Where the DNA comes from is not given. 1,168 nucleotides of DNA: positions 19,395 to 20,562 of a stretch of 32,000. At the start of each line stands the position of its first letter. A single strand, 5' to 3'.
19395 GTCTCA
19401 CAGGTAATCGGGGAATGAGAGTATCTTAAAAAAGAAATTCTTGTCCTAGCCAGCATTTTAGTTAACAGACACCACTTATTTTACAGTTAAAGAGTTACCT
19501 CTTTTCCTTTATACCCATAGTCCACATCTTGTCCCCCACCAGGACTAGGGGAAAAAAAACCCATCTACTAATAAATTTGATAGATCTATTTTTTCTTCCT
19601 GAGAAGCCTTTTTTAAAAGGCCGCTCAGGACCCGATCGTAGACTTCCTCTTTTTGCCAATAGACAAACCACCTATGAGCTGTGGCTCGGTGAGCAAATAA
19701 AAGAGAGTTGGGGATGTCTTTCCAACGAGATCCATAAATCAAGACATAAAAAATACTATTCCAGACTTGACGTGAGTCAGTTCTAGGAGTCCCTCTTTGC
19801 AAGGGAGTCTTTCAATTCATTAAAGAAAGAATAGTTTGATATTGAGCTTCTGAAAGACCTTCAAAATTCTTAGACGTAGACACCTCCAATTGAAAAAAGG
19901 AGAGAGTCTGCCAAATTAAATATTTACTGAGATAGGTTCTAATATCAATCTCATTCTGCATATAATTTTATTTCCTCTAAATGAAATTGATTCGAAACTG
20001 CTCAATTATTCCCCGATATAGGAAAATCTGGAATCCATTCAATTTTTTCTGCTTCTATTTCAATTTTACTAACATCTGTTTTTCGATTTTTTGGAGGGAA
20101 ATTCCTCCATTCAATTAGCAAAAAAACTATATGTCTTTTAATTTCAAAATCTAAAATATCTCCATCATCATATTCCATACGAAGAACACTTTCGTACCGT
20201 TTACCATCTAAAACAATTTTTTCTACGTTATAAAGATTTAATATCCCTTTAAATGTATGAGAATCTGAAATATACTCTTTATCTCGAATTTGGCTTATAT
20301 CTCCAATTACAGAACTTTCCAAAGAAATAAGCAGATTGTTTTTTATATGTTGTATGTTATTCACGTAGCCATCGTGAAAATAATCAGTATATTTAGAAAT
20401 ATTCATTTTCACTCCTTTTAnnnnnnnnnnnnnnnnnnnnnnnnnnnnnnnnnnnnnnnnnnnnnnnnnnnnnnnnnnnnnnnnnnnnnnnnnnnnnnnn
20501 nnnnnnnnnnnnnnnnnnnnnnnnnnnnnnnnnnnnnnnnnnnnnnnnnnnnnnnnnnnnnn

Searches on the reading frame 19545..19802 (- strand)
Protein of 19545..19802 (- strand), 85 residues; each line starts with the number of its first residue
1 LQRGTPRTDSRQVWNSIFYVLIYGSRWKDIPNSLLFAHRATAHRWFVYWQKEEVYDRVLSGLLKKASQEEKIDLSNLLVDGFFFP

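Call 7: search_protein_families(library=pfam, proteins=[window:19545-19802:-], max_evalue=0.01)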
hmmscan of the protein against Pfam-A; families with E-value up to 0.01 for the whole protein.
window:19545-19802:- (85 aa): 1 family
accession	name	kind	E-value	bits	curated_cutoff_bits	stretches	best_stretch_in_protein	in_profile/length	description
PF13340.11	DUF4096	-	4.5e-12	46.5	34.3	1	4-58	22-75/76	Putative transposase of IS4/5 family (DUF4096)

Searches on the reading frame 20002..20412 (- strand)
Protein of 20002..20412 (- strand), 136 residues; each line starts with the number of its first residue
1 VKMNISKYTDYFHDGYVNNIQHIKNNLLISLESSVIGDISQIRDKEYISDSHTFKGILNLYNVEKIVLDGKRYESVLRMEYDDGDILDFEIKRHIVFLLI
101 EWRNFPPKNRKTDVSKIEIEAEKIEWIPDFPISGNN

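Call 7: search_protein_families(library=pfam, proteins=[window:20002-20412:-], max_evalue=0.01)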
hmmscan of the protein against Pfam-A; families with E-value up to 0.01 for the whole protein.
window:20002-20412:- (136 aa): 0 families

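Call 20: search_protein_families(library=pfam, proteins=[window:20005-20406:-], max_evalue=10)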
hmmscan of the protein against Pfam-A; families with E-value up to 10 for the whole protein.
seq(134 aa): 1 family
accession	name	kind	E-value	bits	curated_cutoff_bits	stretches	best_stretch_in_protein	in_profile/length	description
PF09223.17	ZinT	-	0.047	14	27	1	99-125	57-83/181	ZinT (YodA) periplasmic lipocalin-like zinc-recruitment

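Call 24: find_homologous_proteins(query=window:20005-20406:-, max_evalue=0.001)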
Query window:20005-20406:- (134 aa): 59 proteins with E <= 0.001 among 73 candidates.
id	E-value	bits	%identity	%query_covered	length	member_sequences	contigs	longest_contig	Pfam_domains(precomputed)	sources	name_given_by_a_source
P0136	8.7e-83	293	100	100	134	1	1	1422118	-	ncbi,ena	-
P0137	2.1e-69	250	86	99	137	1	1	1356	-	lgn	-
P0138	6.0e-65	235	82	97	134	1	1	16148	-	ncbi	-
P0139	4.8e-64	232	82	95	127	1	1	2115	-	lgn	-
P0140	2.1e-63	230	80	96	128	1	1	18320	-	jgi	jgi:hypothetical protein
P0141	3.3e-63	230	78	98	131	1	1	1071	-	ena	-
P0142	1.0e-61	225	76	98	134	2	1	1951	-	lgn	-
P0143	3.9e-56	207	72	96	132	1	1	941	-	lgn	-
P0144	4.9e-56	206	73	96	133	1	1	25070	-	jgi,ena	-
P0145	2.2e-54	201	71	99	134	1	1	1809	-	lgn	-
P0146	1.8e-53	198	68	99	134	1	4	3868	-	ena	-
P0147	1.9e-53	198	71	95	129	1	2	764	-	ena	-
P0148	3.2e-52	194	67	96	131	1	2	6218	-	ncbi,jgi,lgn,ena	jgi:hypothetical protein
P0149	3.4e-52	194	68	98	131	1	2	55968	-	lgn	-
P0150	3.4e-50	188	69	95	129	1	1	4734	-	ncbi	-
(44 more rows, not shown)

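Call 47: search_protein_families(library=ncbifam, proteins=[window:20005-20406:-], max_evalue=0.1)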
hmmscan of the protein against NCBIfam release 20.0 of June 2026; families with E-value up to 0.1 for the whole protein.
window:20005-20406:- (134 aa): 1 family
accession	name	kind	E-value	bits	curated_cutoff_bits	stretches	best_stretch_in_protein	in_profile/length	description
NF004088.0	PRK05590.1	equivalog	0.021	15.2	140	1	6-115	19-132/166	hypothetical protein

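Call 68: search_solved_structures(query=A6, max_evalue=10)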
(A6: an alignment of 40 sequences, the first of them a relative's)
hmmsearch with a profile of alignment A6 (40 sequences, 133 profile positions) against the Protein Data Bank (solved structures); distinct sequences matched with E-value up to 10: 1.
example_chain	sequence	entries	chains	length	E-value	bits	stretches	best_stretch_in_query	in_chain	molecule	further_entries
6v2r_A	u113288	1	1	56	1.3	12.1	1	88-109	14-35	Chromobox protein homolog 7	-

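Call 75: predict_structure(alignment_id=A6)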
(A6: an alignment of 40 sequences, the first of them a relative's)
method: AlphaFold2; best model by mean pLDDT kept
length: 134 residues; sequences in the alignment: 40
mean_pLDDT: 89.1   pTM: 0.83
mean pLDDT of the five models: 89.1, 87.1, 86.3, 86.2, 86.2
residues with pLDDT >= 90: 99; 70-90: 21; 50-70: 9; < 50: 5
segments of 3 or more residues with pLDDT < 50: 130-134
pLDDT, mean of each block of 10 residues (from residue 1): 93 94 96 92 90 97 96 87 94 95 63 95 84 39
secondary structure, 60 per line:
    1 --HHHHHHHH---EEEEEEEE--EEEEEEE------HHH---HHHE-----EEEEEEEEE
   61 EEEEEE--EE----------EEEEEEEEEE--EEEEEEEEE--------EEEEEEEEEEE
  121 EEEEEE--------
elements in order: H3-10 E14-21 E24-30 E52-66 E81-90 E93-101 E110-126

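Call 77: fold_search(model_id=the predicted structure, library=pdb)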
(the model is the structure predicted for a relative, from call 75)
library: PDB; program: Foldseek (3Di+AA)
matches with E <= 10: 762; with E <= 0.001: 0
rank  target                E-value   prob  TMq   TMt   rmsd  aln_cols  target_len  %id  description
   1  4gzv_C                1.6e-01  0.21  0.26  0.26  12.1       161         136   10  Crystal structure of a lipocalin family protein (BACOVA_00364) from Bacteroides ovatus ATCC 8483 at 1.95 A resolution (released 2012-11-07)
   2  4iab_B                1.7e-01  0.28  0.28  0.28  12.0       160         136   10  Crystal structure of a putative monosaccharide binding protein (BACUNI_03039) from Bacteroides uniformis ATCC 8492 at  (released 2013-02-27)
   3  4i95_A                1.8e-01  0.25  0.28  0.27  12.1       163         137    9  Crystal structure of a Lipocalin-like protein (BACEGG_00036) from Bacteroides eggerthii DSM 20697 at 1.81 A resolution (released 2012-12-26)
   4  4iab_D                2.1e-01  0.23  0.28  0.28  12.4       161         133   10  Crystal structure of a putative monosaccharide binding protein (BACUNI_03039) from Bacteroides uniformis ATCC 8492 at  (released 2013-02-27)
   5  4iab_A                2.2e-01  0.25  0.28  0.27  11.9       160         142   10  Crystal structure of a putative monosaccharide binding protein (BACUNI_03039) from Bacteroides uniformis ATCC 8492 at  (released 2013-02-27)
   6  3p9v_A                2.3e-01  0.14  0.20  0.18  11.6       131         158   10  High Resolution Crystal Structure of protein Maqu_3174 from Marinobacter aquaeolei, Northeast Structural Genomics Cons (released 2010-10-27)
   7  4gzv_B                2.9e-01  0.16  0.26  0.26  11.8       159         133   11  Crystal structure of a lipocalin family protein (BACOVA_00364) from Bacteroides ovatus ATCC 8483 at 1.95 A resolution (released 2012-11-07)
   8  4gzv_E                2.9e-01  0.16  0.26  0.25  12.2       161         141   10  Crystal structure of a lipocalin family protein (BACOVA_00364) from Bacteroides ovatus ATCC 8483 at 1.95 A resolution (released 2012-11-07)
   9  6j0b_a                3.1e-01  0.05  0.14  0.13  14.6       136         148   10  Cryo-EM Structure of an Extracellular Contractile Injection System, PVC sheath-tube complex in extended state (released 2019-04-10)
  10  5zhg                  3.2e-01  0.11  0.22  0.19  14.0       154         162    8  Human group C rotavirus VP8*s recognize type A histo-blood group antigens as ligands (released 2018-04-11)
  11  3zq3_A                4.0e-01  0.21  0.28  0.24  13.2       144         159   10  Crystal Structure of Rat Odorant Binding Protein 3 (OBP3) (released 2014-03-12)
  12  3kff                  4.2e-01  0.25  0.24  0.22  12.4       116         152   12  Major mouse urinary protein IV complexed with 2-sec-butyl-4,5-dihydrothiazole (released 2010-06-16)
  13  4gzv_A                4.2e-01  0.14  0.26  0.25  12.1       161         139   10  Crystal structure of a lipocalin family protein (BACOVA_00364) from Bacteroides ovatus ATCC 8483 at 1.95 A resolution (released 2012-11-07)
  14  4h8q                  4.9e-01  0.10  0.22  0.24  11.8       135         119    7  Structure of the Q29T IsdX2-NEAT5 mutant in complex with heme (released 2013-02-06)
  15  3rtl_A                6.1e-01  0.16  0.23  0.26  13.3       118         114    6  Staphylococcus aureus heme-bound IsdB-N2 (released 2011-05-18)
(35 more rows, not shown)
